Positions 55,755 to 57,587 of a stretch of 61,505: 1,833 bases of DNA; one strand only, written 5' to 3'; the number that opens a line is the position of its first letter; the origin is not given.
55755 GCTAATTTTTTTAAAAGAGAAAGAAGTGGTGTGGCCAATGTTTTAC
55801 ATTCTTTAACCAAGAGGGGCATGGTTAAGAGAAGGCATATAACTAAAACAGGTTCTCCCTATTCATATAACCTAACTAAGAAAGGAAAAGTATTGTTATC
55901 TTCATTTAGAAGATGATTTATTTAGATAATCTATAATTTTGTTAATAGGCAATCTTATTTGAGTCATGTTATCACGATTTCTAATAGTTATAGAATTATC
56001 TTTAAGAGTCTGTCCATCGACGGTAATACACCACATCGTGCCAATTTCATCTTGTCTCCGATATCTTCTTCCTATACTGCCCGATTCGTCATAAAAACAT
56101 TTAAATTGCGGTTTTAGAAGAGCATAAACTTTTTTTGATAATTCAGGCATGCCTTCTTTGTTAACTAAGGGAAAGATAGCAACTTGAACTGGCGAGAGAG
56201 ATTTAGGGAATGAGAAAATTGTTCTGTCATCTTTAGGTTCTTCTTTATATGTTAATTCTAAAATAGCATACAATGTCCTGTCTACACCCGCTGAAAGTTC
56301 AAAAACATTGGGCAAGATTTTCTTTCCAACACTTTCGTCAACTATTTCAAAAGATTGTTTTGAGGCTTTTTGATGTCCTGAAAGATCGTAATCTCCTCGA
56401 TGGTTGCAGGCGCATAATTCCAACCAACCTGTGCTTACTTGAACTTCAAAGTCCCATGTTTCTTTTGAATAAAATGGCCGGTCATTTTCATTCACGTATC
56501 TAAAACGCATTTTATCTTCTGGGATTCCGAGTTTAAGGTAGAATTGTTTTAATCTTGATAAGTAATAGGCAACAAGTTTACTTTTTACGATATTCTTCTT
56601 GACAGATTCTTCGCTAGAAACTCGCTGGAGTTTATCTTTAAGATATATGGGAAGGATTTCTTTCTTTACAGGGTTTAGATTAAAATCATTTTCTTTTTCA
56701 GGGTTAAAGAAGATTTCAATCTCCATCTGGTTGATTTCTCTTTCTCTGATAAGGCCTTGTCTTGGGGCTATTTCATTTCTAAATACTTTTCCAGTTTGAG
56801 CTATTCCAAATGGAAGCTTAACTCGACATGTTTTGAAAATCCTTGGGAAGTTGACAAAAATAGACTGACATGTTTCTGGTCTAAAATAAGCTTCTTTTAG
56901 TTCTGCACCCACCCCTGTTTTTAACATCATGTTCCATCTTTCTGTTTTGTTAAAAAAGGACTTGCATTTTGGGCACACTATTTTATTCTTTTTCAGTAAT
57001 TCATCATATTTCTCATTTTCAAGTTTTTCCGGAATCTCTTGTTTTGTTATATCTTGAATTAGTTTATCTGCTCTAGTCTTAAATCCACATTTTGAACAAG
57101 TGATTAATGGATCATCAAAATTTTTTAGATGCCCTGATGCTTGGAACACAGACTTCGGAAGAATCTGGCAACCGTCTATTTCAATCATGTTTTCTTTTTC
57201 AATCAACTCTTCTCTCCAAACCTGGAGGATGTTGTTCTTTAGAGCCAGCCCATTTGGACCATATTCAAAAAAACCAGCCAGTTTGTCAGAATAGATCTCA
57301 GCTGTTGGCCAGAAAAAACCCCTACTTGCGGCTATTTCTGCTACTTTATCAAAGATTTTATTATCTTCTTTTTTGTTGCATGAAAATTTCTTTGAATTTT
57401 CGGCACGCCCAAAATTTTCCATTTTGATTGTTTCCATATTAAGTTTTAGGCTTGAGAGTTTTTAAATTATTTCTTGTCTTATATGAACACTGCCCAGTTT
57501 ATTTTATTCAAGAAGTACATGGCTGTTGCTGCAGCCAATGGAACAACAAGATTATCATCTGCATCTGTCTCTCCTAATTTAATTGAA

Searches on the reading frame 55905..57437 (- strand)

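Call 80: search_protein_families(library=ncbifam, max_evalue=1e-10, proteins=[window:55905-57437:-])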
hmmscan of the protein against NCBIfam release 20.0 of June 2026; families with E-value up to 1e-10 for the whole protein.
window:55905-57437:- (511 aa): 6 families
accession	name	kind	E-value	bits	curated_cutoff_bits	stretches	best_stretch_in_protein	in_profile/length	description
NF003211.1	PRK04173.1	equivalog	7.4e-158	526.1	312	1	30-505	2-454/454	glycine--tRNA ligase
TIGR00389.1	glyS_dimeric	equivalog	2.6e-150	501.7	243.3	2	30-368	4-346/565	glycine--tRNA ligase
NF011484.0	PRK14894.1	equivalog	2.5e-79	266.9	1050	3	152-253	104-209/539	glycine--tRNA ligase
NF006625.0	PRK09194.1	equivalog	2.7e-16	59.6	558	0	384-505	441-558/559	proline--tRNA ligase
NF008979.1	PRK12325.1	exception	5e-15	55.3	550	0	365-505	299-436/437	proline--tRNA ligase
TIGR00409.1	proS_fam_II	equivalog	8.1e-13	48.1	306.7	0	384-506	447-566/568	proline--tRNA ligase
